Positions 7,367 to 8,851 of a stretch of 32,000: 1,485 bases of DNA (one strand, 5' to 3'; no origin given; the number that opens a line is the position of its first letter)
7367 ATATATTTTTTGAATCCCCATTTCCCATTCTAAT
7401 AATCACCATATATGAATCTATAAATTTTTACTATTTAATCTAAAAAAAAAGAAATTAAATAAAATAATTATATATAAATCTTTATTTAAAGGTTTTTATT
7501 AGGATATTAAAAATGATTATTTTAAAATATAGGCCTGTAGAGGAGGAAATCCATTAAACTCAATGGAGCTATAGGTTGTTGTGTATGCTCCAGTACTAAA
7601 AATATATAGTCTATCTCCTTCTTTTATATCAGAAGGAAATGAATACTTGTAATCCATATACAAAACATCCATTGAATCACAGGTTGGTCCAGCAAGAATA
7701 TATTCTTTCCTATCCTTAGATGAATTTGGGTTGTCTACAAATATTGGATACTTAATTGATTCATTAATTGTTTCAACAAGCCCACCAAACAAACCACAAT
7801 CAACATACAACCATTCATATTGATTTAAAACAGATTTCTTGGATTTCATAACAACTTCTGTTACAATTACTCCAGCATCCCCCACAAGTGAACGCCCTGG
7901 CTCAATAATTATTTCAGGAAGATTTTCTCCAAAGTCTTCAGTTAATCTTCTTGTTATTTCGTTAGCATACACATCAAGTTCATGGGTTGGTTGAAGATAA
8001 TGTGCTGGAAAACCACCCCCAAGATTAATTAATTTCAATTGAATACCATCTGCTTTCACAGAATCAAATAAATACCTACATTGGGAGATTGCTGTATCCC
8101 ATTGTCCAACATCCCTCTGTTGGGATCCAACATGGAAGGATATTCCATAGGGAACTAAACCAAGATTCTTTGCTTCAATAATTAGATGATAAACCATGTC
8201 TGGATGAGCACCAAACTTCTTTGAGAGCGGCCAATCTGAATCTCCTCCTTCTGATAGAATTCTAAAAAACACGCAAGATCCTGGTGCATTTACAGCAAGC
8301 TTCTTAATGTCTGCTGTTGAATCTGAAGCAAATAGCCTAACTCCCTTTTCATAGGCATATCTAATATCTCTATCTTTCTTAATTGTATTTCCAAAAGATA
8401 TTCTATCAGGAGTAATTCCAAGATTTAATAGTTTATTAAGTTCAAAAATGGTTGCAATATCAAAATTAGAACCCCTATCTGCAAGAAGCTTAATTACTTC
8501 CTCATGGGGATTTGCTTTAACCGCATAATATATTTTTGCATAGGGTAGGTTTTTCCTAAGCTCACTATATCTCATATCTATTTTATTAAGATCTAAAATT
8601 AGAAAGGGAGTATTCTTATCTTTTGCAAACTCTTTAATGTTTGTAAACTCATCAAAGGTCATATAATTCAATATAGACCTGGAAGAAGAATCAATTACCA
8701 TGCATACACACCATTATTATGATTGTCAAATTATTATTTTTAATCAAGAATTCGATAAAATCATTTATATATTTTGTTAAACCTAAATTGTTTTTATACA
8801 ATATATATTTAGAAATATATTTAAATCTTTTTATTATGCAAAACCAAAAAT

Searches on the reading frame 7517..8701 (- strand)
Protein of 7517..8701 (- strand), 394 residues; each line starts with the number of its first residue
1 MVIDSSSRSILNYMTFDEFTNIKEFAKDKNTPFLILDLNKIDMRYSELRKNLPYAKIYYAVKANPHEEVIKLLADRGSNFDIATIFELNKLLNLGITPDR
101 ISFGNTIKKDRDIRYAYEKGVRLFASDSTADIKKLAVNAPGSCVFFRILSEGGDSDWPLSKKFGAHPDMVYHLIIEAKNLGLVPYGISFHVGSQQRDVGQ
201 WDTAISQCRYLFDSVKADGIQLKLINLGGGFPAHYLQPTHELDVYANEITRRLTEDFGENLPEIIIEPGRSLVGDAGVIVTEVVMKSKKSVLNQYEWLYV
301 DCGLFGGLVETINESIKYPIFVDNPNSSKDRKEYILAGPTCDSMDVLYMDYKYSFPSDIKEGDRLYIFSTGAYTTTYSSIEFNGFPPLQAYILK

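Call 27: find_related_loci(query=window:7517-8701:-, collection=genome_contigs, flank=10000)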
Query window:7517-8701:- (394 aa) in genome_contigs; peptide patterns used: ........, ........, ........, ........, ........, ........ (x = any residue, [..] = any of these).
100 stretches matched a pattern; 64 encode a relative of the query (tblastn E <= 1e-3); 64 distinct loci.
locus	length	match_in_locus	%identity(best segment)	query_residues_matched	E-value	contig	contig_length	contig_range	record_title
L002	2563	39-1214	70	1-393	0e+0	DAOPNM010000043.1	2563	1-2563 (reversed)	MAG TPA_asm: archaeon isolate AMR_MDS_1600 NODE_43954_length_2563_cov_5.683413, whole genome shotgun sequence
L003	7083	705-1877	69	4-394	0e+0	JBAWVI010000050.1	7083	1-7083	MAG: archaeon isolate ELA007 MAG007_50, whole genome shotgun sequence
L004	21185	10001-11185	67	6-394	0e+0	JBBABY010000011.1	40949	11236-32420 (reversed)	MAG: archaeon isolate SO_2017_LW1_34 NODE_632_length_40949_cov_1.474058_LW64-88_2017, whole genome shotgun sequence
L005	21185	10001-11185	65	6-394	0e+0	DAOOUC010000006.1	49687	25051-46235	MAG TPA_asm: archaeon isolate AMR_MDS_2477 NODE_543_length_49687_cov_5.853703, whole genome shotgun sequence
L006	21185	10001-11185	68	6-394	0e+0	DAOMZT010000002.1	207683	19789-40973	MAG TPA_asm: archaeon isolate AMR_MDS_3992 NODE_10_length_207683_cov_10.526726, whole genome shotgun sequence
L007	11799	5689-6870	68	6-393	2e-180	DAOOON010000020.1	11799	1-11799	MAG TPA_asm: archaeon isolate AMR_MDS_2622 NODE_6746_length_11799_cov_15.521458, whole genome shotgun sequence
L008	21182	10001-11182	68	6-393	3e-180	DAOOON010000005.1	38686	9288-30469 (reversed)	MAG TPA_asm: archaeon isolate AMR_MDS_2622 NODE_1202_length_38686_cov_13.027491, whole genome shotgun sequence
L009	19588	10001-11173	64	5-394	3e-179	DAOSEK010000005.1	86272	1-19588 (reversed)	MAG TPA_asm: Candidatus Woesearchaeota archaeon isolate AMR_MDS_1807 NODE_195_length_86272_cov_8.454493, whole genome sh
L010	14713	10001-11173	64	5-394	4e-177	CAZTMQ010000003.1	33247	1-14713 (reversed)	MAG TPA_asm: uncultured Methanosarcinales archaeon isolate binchicken_co27_466 genome assembly, contig: NODE_2287_length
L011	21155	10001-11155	63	10-394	3e-176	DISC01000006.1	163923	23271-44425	MAG TPA_asm: Patescibacteria group bacterium UBA6220 UBA6220_contig_11289, whole genome shotgun sequence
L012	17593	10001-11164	62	7-394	1e-174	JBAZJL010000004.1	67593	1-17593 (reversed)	MAG: Candidatus Paceibacterota bacterium isolate SO_2017_LW4_119 scaffold_1128_c1_LW137-91_2017, whole genome shotgun se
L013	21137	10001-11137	63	12-393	2e-171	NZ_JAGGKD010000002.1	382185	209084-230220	Methanolobus bombayensis strain DSM 7082 Ga0451168_02, whole genome shotgun sequence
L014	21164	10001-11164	60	7-394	7e-171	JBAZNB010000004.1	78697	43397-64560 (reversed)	MAG: Candidatus Paceibacterota bacterium isolate SO_2017_LW4_57 scaffold_519_c2_LW137-91_2017, whole genome shotgun sequ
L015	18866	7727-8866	63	13-391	7e-171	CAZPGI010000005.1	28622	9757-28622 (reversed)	MAG TPA_asm: uncultured Candidatus Saccharibacteria bacterium isolate binchicken_co20_191 genome assembly, contig: NODE_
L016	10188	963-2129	61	6-394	3e-169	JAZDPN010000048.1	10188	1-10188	MAG: Patescibacteria group bacterium isolate MEGAHIT-group-0.84 k141_10041280, whole genome shotgun sequence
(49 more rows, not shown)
